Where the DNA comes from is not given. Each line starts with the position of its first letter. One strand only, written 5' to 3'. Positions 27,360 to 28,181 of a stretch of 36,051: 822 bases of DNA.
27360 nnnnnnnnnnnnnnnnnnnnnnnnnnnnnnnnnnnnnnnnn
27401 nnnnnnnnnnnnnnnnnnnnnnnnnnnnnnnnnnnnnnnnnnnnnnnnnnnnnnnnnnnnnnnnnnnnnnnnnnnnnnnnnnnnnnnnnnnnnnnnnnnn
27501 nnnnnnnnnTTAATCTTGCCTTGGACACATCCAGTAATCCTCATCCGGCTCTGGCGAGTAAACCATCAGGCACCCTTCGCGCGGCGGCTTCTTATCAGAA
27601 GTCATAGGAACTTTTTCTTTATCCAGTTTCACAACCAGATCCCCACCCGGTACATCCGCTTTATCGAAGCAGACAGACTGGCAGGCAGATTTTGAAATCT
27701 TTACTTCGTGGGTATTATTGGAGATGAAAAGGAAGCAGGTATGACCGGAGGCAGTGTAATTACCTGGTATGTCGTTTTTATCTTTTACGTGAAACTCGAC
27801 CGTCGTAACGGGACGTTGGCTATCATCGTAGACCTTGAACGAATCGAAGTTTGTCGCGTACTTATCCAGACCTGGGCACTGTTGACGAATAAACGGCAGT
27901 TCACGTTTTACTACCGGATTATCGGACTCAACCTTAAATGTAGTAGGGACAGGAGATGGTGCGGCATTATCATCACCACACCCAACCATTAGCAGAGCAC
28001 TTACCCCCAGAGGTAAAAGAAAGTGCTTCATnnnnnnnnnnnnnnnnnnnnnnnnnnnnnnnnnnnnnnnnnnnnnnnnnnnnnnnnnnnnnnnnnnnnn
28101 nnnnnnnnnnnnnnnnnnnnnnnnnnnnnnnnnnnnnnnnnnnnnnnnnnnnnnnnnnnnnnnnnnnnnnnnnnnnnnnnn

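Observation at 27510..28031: Cys-rich lipoprotein immediately downstream of the repressor: candidate superinfection-exclusion factor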

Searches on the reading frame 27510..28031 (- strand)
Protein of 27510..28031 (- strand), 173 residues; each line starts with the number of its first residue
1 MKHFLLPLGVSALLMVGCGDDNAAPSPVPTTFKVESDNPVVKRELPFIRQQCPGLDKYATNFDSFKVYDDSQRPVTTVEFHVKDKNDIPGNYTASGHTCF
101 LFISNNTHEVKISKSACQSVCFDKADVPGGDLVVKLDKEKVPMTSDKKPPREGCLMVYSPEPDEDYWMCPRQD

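Call 5: search_protein_families(library=pfam, proteins=[window:27510-28031:-], max_evalue=0.01)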
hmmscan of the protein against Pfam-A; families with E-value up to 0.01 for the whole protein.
window:27510-28031:- (173 aa): 0 families

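Call 6: search_protein_families(library=phrogs, proteins=[window:27510-28031:-], max_evalue=0.01)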
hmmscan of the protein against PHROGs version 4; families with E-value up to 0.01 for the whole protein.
window:27510-28031:- (173 aa): 1 family
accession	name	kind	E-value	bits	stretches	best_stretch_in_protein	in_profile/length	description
phrog_10002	-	unknown function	8e-14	52.7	1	19-130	211-321/328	-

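Call 8: search_dna_similar(query=window:27510-28031:-, collection=phages, mode=protein, max_rows=30, max_evalue=0.001)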
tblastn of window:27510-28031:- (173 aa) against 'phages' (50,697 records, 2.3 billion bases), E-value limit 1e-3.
Records with a match: 2; places in all: 2; records where one place covers at least 80% of the query: 2.
Best place of each record, by identity: 60-80% 2.
By first word of the organism name: Escherichia 1; Klebsiella 1.
By host as written in the record: - 1; Klebsiella pneumoniae 1.
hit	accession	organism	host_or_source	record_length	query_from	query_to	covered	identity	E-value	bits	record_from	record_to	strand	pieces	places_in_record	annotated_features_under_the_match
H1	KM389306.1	Escherichia phage Phi06_2974 B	-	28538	1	173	100%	66.5%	4e-73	243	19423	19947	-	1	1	record has no annotation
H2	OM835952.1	Klebsiella phage KP12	Klebsiella pneumoniae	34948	1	173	100%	66.5%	4e-73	243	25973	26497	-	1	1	hypothetical protein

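Call 9: get_annotated_region(hit=H2, flank=6000)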
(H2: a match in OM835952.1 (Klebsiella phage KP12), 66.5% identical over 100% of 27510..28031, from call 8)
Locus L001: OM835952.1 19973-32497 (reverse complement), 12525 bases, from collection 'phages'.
description: Klebsiella phage KP12 clone KP12_2, partial sequence.
organism: Klebsiella phage KP12 (NCBI taxid 2923374)
taxonomy: Viruses; Duplodnaviria; Heunggongvirae; Uroviricota; Caudoviricetes; Vequintavirinae
host: Klebsiella pneumoniae; source: sewage; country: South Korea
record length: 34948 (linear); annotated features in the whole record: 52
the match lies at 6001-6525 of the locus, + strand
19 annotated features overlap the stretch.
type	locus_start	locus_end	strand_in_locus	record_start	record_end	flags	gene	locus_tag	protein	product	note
CDS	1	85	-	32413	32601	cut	-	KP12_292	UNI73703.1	hypothetical protein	KP12.peg.292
CDS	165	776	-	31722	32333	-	-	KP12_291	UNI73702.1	hypothetical protein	KP12.peg.291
CDS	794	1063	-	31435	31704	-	-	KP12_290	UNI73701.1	hypothetical protein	KP12.peg.290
CDS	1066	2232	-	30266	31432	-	-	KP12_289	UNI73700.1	hypothetical protein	KP12.peg.289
CDS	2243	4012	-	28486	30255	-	-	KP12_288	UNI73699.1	transposase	KP12.peg.288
CDS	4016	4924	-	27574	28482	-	-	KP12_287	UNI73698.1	hypothetical protein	KP12.peg.287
CDS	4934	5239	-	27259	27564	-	-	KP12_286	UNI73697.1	transcriptional regulator, IclR family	KP12.peg.286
CDS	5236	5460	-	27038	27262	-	-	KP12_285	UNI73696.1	hypothetical protein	KP12.peg.285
CDS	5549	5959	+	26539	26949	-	-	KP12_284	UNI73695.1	hypothetical protein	KP12.peg.284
CDS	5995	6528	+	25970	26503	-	-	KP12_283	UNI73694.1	hypothetical protein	KP12.peg.283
CDS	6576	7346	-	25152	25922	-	-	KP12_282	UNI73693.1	methyl-directed repair DNA adenine methylase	KP12.peg.282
CDS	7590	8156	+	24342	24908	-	-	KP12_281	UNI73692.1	hypothetical protein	KP12.peg.281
CDS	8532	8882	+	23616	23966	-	-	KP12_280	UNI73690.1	putative holin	KP12.peg.280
CDS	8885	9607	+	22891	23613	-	-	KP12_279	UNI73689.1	lysin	KP12.peg.279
CDS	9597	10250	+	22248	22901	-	-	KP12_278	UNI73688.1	putative lipoprotein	KP12.peg.278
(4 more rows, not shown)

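Call 10: find_homologous_proteins(query=window:27510-28031:-, max_evalue=0.001)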
Query window:27510-28031:- (173 aa): 29 proteins with E <= 0.001 among 46 candidates.
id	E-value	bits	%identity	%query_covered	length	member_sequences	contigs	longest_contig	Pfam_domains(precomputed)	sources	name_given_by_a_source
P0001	7.4e-104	363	90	100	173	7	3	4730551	-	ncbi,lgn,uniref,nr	ncbi:hypothetical protein [Escherichia fergusonii]|uniref:hypothetical protein n=1 Tax=Escherichia f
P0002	3.5e-94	332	79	100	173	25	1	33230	-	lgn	-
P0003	8.1e-91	321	79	100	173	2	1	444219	-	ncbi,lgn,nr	ncbi:hypothetical protein ODD08_000295 [Salmonella enterica]|nr:hypothetical protein [Salmonella ent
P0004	2.8e-90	319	78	99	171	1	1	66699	-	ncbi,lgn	ncbi:hypothetical protein ACAK56_003691 [Salmonella enterica]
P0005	6.0e-87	308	79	91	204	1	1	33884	-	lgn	-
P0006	8.9e-75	268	68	99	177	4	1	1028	-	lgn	-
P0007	4.3e-72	260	67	99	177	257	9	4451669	-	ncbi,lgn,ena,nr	ncbi:hypothetical protein QNH14_21350 [Apirhabdus apintestini]|nr:hypothetical protein QNH14_21350 [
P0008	6.2e-72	259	66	99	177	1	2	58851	-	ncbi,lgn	ncbi:hypothetical protein V8J08_003981 [Citrobacter amalonaticus]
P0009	1.0e-71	258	66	100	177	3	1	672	-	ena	-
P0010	1.7e-71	258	64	100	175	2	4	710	-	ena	-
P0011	8.3e-71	255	64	99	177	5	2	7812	-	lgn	-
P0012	1.4e-70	255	66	100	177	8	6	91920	-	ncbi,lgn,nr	ncbi:TPA: hypothetical protein O7M12_004062 [Escherichia coli]|nr:hypothetical protein [Escherichia 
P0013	1.4e-70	255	66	100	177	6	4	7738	-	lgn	-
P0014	3.3e-70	254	65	99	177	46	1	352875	-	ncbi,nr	ncbi:hypothetical protein MOS91_001911 [Salmonella enterica]|nr:hypothetical protein [Salmonella ent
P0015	3.4e-70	254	65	100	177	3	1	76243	-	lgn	-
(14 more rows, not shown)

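Call 15: find_encoding_contigs(protein=P0001, flank=8000, max_places=3)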
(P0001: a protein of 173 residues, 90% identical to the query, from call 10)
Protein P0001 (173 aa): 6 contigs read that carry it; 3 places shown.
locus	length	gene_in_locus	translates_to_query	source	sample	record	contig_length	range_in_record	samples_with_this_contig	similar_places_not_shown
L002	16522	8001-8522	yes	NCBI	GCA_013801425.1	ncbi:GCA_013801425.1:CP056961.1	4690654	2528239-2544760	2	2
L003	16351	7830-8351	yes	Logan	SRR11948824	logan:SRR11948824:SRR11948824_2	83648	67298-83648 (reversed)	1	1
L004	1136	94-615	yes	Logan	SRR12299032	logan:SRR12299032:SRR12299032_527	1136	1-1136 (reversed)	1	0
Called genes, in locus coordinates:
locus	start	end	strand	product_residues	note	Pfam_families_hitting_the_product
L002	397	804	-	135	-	PF08765:Mor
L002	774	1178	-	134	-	PF06252:GemA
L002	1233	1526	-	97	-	-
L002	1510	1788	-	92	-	-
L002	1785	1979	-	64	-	-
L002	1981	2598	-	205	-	PF11363:DUF3164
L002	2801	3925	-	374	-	PF13191:AAA_16 (weak), PF13401:AAA_22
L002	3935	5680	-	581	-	PF00665:rve (weak)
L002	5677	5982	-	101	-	-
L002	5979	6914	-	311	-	-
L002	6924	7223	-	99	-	PF01047:MarR (weak), PF09339:HTH_IclR (weak)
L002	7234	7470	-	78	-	-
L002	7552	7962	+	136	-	PF01381:HTH_3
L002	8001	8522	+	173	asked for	-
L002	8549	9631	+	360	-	PF04245:NA37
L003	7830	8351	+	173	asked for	-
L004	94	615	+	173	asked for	-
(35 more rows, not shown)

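Call 16: find_encoding_contigs(protein=P0007, flank=8000, max_places=5)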
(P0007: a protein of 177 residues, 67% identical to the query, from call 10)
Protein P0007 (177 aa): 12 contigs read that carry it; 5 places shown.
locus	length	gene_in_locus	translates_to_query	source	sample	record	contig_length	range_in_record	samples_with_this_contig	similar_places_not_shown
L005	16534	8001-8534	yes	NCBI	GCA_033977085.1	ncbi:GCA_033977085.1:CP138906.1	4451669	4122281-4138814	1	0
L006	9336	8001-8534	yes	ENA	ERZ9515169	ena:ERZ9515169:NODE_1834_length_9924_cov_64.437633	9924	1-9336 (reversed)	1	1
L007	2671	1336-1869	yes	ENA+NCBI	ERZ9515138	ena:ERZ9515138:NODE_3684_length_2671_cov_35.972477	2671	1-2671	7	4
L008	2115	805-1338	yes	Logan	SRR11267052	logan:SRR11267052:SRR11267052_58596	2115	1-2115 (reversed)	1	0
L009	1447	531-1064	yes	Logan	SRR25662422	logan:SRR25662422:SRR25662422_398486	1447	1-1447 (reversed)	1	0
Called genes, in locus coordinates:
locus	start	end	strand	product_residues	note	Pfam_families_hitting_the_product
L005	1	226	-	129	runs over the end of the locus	PF08765:Mor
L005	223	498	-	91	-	PF06252:GemA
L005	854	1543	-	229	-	PF10979:DUF2786, PF23771:DUF7168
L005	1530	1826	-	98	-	-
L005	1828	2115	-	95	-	-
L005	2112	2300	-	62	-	-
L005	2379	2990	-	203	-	PF11363:DUF3164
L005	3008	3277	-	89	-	-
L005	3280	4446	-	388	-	PF13191:AAA_16 (weak), PF13401:AAA_22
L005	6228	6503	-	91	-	-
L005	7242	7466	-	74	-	-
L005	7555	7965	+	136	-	PF07022:Phage_CI_repr (weak), PF12844:HTH_19 (weak), PF01381:HTH_3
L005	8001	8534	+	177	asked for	-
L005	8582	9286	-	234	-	PF02086:MethyltransfD12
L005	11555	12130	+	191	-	PF10386:DUF2441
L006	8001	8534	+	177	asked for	-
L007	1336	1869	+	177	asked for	-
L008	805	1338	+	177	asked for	-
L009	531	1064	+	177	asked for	-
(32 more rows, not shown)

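Call 17: predict_structure(alignment_id=A1)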
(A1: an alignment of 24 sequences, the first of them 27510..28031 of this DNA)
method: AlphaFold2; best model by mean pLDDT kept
length: 173 residues; sequences in the alignment: 24
mean_pLDDT: 80.6   pTM: 0.71
mean pLDDT of the five models: 80.6, 73.0, 68.5, 65.6, 52.0
residues with pLDDT >= 90: 69; 70-90: 71; 50-70: 6; < 50: 27
segments of 3 or more residues with pLDDT < 50: 1-3, 5-28
pLDDT, mean of each block of 10 residues (from residue 1): 40 38 49 84 90 93 91 91 92 90 91 93 91 90 88 82 81 70
secondary structure, 60 per line:
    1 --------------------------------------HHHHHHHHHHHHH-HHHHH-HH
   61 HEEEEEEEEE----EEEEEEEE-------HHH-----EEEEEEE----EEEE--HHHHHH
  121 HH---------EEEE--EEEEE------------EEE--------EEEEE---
elements in order: H39-51 H53-57 E62-70 E75-82 E98-104 E109-112 H115-122 E132-135 E138-142 E155-157 E166-170

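Call 24: search_protein_representatives(alignment_id=A1)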
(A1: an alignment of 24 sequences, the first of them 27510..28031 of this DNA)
Query: 24 sequences, 177 profile positions. Proteins with E-value up to 0.001 (for the whole library): 132; up to 1e-10: 29; up to 1e-30: 6. The best 132 are listed.
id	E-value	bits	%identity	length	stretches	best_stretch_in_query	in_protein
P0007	1.3e-106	370.5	-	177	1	1-176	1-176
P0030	9.0e-42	159.3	-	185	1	3-174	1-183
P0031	4.2e-40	153.8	-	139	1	3-140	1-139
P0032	1.0e-37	146.1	-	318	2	3-128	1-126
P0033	1.8e-34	135.5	-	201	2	11-141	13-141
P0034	3.1e-32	128.2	-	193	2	3-154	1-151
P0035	1.1e-28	116.7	-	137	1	3-129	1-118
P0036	3.6e-27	111.7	-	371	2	31-131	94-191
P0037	1.8e-25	106.2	-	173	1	10-168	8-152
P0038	1.0e-23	100.5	-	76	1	3-70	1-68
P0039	2.3e-21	92.8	-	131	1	3-129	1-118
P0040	4.0e-20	88.8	-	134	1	30-140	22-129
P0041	3.1e-17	79.4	-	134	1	32-140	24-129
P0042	1.6e-16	77.0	-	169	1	40-140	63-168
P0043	2.7e-15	73.0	-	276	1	4-144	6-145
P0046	3.6e-14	69.4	-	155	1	8-141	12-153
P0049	8.2e-14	68.2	-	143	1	9-129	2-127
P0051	2.6e-13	66.6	-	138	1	5-128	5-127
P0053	1.6e-12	64.0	-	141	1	7-140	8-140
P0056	2.6e-11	60.1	-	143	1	3-129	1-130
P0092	1.5e-07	47.8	-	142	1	11-130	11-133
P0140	1.1e-04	38.5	-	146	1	6-138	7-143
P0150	3.3e-04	36.9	-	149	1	6-134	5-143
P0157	5.1e-04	36.3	-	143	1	9-133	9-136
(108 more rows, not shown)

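Call 27: search_protein_families(library=pfam, alignment_id=A3, max_evalue=1)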
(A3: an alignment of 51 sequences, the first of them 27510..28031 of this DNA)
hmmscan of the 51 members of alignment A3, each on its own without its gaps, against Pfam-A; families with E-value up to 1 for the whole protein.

A. member 1, window:27510-28031:- (173 aa): 1 family
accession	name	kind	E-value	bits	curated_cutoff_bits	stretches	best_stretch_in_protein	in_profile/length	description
PF16397.10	DUF5006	-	0.014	15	34.1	1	5-45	7-50/263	Domain of unknown function (DUF5006)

B. families by the number of members that match (of 51 scanned): 33 families (the first 25 are shown)
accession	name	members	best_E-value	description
PF18897.5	Gp3-like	2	0.011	Recombination directionality factor-like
PF12900.13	Pyridox_ox_2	2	0.062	Pyridoxamine 5'-phosphate oxidase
PF08139.17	LPAM_1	2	0.12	Prokaryotic membrane lipoprotein lipid attachment site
PF13248.11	Zn_ribbon_3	1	1.1e-05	zinc-ribbon domain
PF10571.15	UPF0547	1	0.00022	Uncharacterised protein family UPF0547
PF12773.13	DZR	1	0.00096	Double zinc ribbon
PF13240.11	Zn_Ribbon_1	1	0.0033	zinc-ribbon domain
PF16397.10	DUF5006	1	0.014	Domain of unknown function (DUF5006)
PF13798.11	PCYCGC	1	0.016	Protein of unknown function with PCYCGC motif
PF24449.1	T4_y05I_N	1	0.019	y05I-like putative transcription factor N-terminal domain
PF01155.25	HypA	1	0.021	Hydrogenase/urease nickel incorporation, metallochaperone, hypA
PF25339.1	C2_C2CD3_N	1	0.023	N-terminal C2 domain of C2CD3 protein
PF16647.10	GCSF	1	0.023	Granulocyte colony-stimulating factor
PF06122.16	TraH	1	0.026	Conjugative relaxosome accessory transposon protein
PF17032.10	Zn_ribbon_15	1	0.027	zinc-ribbon family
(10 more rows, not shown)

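Call 28: find_homologous_proteins(query=A3, max_evalue=0.001)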
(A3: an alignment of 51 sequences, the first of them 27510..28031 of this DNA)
Query A3 (51 sequences) (173 aa, profile of the alignment): 39 proteins with E <= 0.001 among 3047 candidates.
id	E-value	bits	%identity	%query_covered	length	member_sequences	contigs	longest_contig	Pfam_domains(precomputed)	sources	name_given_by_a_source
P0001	8.4e-38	147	90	100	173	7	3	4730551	-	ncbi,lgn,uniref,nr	ncbi:hypothetical protein [Escherichia fergusonii]|uniref:hypothetical protein n=1 Tax=Escherichia f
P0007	8.7e-37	144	67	99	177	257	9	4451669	-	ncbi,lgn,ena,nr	ncbi:hypothetical protein QNH14_21350 [Apirhabdus apintestini]|nr:hypothetical protein QNH14_21350 [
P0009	9.4e-37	144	66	100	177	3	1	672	-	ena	-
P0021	1.2e-36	144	65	94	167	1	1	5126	-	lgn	-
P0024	1.4e-36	143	65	80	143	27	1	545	-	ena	-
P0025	2.0e-36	143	64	80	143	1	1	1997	-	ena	-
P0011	2.1e-36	143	64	99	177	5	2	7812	-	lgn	-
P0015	2.4e-36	143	65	100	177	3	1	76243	-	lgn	-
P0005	3.0e-36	142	79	91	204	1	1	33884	-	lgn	-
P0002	3.5e-36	142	79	100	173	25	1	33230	-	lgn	-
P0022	8.5e-36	141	63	90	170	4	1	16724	-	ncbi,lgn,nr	ncbi:hypothetical protein JJF49_004529 [Salmonella enterica]|nr:hypothetical protein [Salmonella ent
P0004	8.9e-36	141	78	99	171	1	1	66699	-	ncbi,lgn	ncbi:hypothetical protein ACAK56_003691 [Salmonella enterica]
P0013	1.4e-35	140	66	100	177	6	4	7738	-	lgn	-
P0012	1.7e-35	140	66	100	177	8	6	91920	-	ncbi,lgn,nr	ncbi:TPA: hypothetical protein O7M12_004062 [Escherichia coli]|nr:hypothetical protein [Escherichia 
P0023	1.9e-35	140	68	81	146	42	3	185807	-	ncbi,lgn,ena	ncbi:TPA: hypothetical protein ACU9XO_001238 [Citrobacter freundii]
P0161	3.5e-33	132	43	76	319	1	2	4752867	-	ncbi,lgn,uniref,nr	ncbi:hypothetical protein JRC42_19590 [Escherichia albertii]|uniref:hypothetical protein n=1 Tax=Esc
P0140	1.6e-30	124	25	75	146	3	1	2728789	-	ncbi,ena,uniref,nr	ncbi:hypothetical protein [Maridesulfovibrio sp.]|uniref:hypothetical protein n=1 Tax=Maridesulfovib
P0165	1.9e-22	98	26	69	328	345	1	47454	PF27202.1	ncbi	ncbi:TPA: hypothetical protein ACWQDP_004310 [Escherichia coli]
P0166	8.3e-20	89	26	64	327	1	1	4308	PF27202.1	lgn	-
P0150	3.5e-18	84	30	74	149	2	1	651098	-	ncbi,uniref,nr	ncbi:hypothetical protein [Pseudoxanthomonas winnipegensis]|uniref:hypothetical protein n=1 Tax=Pseu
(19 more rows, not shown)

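Call 29: search_protein_families(library=pfam, proteins=[P0165, P0161, P0166, P0140, P0150], max_evalue=0.1)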
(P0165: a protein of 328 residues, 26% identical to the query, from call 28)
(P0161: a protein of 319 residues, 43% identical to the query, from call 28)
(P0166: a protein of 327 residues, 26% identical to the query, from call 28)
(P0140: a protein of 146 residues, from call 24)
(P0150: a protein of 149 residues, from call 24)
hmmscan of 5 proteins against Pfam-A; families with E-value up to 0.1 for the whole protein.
P0165 (328 aa): 2 families
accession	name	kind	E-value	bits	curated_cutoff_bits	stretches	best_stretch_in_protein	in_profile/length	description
PF20088.4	DUF6480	-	0.025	14.9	25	1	167-205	37-75/78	Family of unknown function (DUF6480)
PF08559.15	Cut8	-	0.048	13.7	26.2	0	36-99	56-108/241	Cut8, nuclear proteasome tether protein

P0161 (319 aa): 0 families

P0166 (327 aa): 0 families

P0140 (146 aa): 0 families

P0150 (149 aa): 1 family
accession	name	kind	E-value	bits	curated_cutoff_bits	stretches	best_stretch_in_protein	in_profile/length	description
PF09476.15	Pilus_CpaD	-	0.026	14.7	31.1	1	8-80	3-83/200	Pilus biogenesis CpaD protein (pilus_cpaD)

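Call 30: find_encoding_contigs(protein=P0165, flank=8000, max_places=3)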
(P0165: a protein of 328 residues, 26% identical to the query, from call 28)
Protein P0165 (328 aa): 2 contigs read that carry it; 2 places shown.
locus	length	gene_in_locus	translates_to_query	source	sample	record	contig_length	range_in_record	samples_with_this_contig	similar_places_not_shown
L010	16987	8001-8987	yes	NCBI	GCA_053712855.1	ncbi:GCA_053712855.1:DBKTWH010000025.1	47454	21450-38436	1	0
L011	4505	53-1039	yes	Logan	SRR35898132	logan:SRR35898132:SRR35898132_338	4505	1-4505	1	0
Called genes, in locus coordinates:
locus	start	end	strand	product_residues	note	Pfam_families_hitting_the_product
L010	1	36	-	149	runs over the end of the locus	PF06252:GemA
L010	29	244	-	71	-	-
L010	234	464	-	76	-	-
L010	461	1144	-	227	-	PF10979:DUF2786, PF23771:DUF7168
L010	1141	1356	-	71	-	-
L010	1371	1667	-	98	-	-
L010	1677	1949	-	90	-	-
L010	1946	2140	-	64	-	-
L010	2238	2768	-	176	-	PF07352:Phage_Mu_Gam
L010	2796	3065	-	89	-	-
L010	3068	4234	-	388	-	PF13191:AAA_16 (weak), PF13401:AAA_22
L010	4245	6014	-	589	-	PF00665:rve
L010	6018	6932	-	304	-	PF11300:DUF3102 (faint)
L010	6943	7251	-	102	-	PF09339:HTH_IclR (weak)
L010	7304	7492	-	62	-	-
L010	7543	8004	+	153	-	PF13560:HTH_31 (weak)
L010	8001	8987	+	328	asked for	PF27202:Flk_N (weak)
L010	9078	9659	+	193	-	-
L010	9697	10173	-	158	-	-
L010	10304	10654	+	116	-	PF13272:Holin_2-3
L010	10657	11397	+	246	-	PF01464:SLT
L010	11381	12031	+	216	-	-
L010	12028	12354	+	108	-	-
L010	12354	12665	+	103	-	-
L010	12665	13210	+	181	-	PF11985:Phage_Mu_Gp27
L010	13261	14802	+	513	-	-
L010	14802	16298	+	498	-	PF06074:Portal_Mu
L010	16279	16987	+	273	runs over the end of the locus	PF04233:Phage_Mu_F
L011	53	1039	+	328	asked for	PF27202:Flk_N (weak)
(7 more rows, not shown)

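Call 35: find_encoding_contigs(protein=P0161, flank=8000, max_places=2)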
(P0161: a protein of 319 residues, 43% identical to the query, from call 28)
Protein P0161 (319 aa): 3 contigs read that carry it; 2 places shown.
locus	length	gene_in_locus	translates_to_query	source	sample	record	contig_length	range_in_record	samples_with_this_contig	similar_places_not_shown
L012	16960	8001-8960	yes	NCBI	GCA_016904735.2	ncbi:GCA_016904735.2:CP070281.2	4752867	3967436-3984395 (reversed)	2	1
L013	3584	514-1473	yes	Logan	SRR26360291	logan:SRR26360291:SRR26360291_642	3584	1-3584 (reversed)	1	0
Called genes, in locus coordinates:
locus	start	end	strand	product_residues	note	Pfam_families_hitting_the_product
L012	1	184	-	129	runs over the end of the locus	PF08765:Mor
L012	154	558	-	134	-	PF06252:GemA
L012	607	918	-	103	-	-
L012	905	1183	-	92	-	-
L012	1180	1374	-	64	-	-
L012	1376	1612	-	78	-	-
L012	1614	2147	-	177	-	PF07352:Phage_Mu_Gam (faint)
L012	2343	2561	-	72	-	-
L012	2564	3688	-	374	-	PF13191:AAA_16 (weak), PF13401:AAA_22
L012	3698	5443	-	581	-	PF00665:rve (weak)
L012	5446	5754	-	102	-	-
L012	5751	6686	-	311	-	-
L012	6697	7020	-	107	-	-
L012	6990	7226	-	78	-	-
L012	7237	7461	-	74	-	-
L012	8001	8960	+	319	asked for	-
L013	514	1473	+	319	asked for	-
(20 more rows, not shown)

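Call 36: find_encoding_contigs(protein=P0140, flank=8000, max_places=2)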
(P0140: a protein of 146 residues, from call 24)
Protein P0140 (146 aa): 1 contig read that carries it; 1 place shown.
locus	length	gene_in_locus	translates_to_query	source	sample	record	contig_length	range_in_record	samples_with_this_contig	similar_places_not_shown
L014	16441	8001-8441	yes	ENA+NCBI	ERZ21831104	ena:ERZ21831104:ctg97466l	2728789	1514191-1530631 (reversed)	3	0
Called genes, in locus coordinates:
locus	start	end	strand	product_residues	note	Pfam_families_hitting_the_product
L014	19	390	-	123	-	PF08765:Mor (faint)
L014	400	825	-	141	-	PF06252:GemA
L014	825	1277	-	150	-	-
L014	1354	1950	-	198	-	PF11363:DUF3164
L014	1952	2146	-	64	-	-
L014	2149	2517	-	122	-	-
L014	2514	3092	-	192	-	-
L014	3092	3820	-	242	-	PF05621:TniB, PF13401:AAA_22, PF00004:AAA (weak)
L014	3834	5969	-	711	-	PF02316:HTH_Tnp_Mu_1 (weak), PF09299:Mu-transpos_C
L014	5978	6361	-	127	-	-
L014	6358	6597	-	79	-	-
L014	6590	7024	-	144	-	-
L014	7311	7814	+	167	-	PF01381:HTH_3 (faint), PF12844:HTH_19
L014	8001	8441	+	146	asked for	-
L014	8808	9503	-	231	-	-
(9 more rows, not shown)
